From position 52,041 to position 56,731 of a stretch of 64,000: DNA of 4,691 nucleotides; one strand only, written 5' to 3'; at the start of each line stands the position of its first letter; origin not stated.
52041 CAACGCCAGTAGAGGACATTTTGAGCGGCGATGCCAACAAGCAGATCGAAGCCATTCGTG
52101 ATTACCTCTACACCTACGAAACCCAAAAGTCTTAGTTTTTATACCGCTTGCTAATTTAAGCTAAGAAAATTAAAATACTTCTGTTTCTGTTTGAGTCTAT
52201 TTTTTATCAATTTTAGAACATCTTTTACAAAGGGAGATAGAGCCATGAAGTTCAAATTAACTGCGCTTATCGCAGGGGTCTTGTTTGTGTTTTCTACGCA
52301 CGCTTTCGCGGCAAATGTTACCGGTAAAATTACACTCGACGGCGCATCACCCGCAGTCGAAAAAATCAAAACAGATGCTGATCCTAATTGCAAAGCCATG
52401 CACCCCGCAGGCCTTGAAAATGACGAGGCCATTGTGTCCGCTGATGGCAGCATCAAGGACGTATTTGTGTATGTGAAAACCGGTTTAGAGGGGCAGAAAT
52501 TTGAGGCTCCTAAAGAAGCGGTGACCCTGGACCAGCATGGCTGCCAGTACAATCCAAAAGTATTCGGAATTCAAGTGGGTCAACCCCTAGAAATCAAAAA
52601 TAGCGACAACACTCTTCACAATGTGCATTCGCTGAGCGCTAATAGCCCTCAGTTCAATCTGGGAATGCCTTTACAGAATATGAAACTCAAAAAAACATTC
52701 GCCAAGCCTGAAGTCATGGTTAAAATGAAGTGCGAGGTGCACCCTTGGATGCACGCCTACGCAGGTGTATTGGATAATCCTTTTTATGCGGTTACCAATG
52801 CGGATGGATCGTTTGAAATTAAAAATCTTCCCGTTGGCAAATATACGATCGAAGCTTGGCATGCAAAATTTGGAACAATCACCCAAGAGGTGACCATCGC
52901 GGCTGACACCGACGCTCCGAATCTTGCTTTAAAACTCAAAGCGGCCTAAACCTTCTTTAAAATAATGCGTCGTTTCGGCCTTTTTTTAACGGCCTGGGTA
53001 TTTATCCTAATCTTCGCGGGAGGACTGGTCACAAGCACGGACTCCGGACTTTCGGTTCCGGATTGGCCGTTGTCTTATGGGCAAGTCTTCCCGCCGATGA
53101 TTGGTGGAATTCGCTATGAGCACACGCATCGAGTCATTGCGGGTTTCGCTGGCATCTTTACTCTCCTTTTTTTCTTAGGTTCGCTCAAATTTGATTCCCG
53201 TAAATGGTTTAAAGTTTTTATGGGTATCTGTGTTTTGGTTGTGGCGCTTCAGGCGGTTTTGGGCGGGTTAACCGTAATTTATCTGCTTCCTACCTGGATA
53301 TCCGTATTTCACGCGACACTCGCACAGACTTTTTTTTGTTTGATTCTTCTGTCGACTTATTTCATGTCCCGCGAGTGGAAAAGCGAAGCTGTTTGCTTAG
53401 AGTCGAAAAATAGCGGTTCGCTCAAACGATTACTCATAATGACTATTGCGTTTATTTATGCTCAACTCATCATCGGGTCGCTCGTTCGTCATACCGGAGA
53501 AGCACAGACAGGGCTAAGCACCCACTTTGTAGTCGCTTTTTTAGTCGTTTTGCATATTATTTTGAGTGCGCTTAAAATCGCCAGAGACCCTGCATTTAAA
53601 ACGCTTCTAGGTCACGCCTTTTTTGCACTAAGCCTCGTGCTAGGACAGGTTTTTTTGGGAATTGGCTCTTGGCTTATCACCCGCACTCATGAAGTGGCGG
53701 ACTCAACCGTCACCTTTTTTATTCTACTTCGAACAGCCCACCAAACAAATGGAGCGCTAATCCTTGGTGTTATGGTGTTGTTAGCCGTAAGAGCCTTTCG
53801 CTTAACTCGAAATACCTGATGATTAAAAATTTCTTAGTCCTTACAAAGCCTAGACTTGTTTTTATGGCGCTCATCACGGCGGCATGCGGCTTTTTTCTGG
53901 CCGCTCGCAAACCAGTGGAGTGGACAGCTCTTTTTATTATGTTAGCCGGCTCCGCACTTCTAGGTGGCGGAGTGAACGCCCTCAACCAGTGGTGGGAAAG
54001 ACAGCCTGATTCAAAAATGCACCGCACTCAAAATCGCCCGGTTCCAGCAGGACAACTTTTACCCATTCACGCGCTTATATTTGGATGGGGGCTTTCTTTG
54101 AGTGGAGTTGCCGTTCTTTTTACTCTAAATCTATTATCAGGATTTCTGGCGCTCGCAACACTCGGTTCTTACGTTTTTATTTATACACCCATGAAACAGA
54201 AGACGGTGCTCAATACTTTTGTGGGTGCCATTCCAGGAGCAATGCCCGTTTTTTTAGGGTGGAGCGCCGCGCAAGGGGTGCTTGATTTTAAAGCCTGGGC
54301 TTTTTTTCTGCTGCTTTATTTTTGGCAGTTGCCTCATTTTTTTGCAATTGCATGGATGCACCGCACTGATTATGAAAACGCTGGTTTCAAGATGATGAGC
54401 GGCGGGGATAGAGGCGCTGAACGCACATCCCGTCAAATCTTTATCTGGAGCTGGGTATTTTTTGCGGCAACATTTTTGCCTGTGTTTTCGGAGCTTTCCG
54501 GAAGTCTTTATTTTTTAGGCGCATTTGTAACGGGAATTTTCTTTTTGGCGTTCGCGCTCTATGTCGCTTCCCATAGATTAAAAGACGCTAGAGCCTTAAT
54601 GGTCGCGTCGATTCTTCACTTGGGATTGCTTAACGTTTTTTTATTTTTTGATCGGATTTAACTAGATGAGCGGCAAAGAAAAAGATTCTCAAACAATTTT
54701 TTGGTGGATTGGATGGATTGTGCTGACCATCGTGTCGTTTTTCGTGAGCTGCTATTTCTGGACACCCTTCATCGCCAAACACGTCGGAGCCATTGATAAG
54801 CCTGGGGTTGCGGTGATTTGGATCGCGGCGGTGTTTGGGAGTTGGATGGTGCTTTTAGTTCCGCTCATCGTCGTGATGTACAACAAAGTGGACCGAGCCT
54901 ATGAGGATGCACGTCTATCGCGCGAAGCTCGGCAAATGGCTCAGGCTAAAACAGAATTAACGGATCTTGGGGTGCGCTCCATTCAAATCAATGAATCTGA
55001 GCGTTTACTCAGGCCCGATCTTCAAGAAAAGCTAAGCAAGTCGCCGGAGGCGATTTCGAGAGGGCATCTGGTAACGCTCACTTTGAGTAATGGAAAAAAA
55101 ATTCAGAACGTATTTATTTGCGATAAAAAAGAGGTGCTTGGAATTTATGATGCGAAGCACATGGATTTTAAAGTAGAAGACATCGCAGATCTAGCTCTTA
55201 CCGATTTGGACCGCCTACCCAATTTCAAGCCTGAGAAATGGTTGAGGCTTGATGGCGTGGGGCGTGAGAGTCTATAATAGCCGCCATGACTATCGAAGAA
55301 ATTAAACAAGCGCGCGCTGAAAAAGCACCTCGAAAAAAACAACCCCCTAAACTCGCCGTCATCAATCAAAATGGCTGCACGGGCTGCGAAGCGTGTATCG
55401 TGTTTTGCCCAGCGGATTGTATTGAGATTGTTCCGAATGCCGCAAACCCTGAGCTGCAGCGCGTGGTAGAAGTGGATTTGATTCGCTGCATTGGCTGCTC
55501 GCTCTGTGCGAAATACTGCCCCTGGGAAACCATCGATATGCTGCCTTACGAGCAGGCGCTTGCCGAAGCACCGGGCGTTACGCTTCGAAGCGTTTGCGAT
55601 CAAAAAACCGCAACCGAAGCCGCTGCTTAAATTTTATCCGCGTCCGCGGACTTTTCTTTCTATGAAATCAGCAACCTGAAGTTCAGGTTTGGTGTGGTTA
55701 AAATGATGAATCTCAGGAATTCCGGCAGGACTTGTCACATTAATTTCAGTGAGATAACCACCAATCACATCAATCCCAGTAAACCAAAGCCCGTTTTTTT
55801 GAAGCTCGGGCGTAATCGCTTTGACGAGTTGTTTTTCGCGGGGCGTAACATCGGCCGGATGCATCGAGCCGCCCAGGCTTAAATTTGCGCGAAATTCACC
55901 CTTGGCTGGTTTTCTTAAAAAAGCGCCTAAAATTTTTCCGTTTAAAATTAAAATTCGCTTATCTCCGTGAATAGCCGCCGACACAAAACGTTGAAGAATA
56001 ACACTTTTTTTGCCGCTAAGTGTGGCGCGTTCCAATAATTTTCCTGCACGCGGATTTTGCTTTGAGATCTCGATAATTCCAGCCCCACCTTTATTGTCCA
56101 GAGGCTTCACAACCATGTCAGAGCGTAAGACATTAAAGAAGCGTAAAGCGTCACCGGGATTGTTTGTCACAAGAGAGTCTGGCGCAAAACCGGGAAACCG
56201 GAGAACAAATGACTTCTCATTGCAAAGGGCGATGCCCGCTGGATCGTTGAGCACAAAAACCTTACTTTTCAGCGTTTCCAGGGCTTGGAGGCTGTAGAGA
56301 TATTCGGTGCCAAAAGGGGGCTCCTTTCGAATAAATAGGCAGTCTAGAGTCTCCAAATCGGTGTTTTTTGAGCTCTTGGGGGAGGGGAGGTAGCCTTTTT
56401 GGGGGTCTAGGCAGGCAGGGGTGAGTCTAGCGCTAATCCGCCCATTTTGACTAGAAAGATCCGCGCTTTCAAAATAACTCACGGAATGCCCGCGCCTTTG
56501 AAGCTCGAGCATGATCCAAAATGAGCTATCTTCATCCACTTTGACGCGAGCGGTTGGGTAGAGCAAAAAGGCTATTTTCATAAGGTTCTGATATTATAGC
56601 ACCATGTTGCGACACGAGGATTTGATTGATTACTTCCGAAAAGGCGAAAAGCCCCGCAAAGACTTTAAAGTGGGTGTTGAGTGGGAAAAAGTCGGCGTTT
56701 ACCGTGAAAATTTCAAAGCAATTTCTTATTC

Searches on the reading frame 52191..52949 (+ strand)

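Call 72: search_protein_families(library=pfam, proteins=[window:52191-52949:+], max_evalue=0.00001)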
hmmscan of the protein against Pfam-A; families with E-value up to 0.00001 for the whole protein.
window:52191-52949:+ (252 aa): 2 families
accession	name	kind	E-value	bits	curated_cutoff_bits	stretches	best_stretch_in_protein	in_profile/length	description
PF13620.12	CarboxypepD_reg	-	2e-08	34.9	32.3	1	199-242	31-75/82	Carboxypeptidase regulatory-like domain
PF13715.12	CarbopepD_reg_2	-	8.9e-07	29.3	32.2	1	200-241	28-69/88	CarboxypepD_reg-like domain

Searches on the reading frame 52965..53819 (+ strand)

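Call 72: search_protein_families(library=pfam, proteins=[window:52965-53819:+], max_evalue=0.00001)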
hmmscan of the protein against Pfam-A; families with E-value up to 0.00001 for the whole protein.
window:52965-53819:+ (284 aa): 1 family
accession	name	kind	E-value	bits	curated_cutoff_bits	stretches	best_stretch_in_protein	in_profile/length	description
PF02628.20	COX15-CtaA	-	1.3e-20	74.1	29.9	2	52-177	78-207/322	Cytochrome oxidase assembly protein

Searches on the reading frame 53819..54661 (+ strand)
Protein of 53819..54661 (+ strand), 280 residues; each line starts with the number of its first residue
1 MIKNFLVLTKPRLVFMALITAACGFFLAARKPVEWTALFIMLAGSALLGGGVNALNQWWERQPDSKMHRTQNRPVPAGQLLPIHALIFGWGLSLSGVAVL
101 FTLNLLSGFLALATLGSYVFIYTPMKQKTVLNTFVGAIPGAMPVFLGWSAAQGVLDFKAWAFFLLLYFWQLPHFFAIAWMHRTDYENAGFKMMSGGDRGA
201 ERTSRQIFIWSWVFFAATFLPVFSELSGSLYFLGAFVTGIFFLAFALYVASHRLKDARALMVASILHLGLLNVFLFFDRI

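Call 72: search_protein_families(library=pfam, proteins=[window:53819-54661:+], max_evalue=0.00001)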
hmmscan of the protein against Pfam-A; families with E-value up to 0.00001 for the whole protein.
window:53819-54661:+ (280 aa): 1 family
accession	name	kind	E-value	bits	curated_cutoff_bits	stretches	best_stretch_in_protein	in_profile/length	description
PF01040.23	UbiA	-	9.3e-53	179.5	34.2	1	17-259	1-243/250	UbiA prenyltransferase family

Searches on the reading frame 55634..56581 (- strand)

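Call 72: search_protein_families(library=pfam, proteins=[window:55634-56581:-], max_evalue=0.00001)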
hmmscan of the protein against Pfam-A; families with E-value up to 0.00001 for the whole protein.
window:55634-56581:- (315 aa): 3 families
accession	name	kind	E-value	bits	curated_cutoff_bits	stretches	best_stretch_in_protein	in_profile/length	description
PF02955.21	GSH-S_ATP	-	3.1e-52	177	23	1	122-294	1-173/175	Prokaryotic glutathione synthetase, ATP-grasp domain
PF02951.20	GSH-S_N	-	1e-27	97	21.3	1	1-117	1-118/119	Prokaryotic glutathione synthetase, N-terminal domain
PF08443.16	RimK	-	3.4e-14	53.3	21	1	134-274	19-153/188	RimK-like ATP-grasp domain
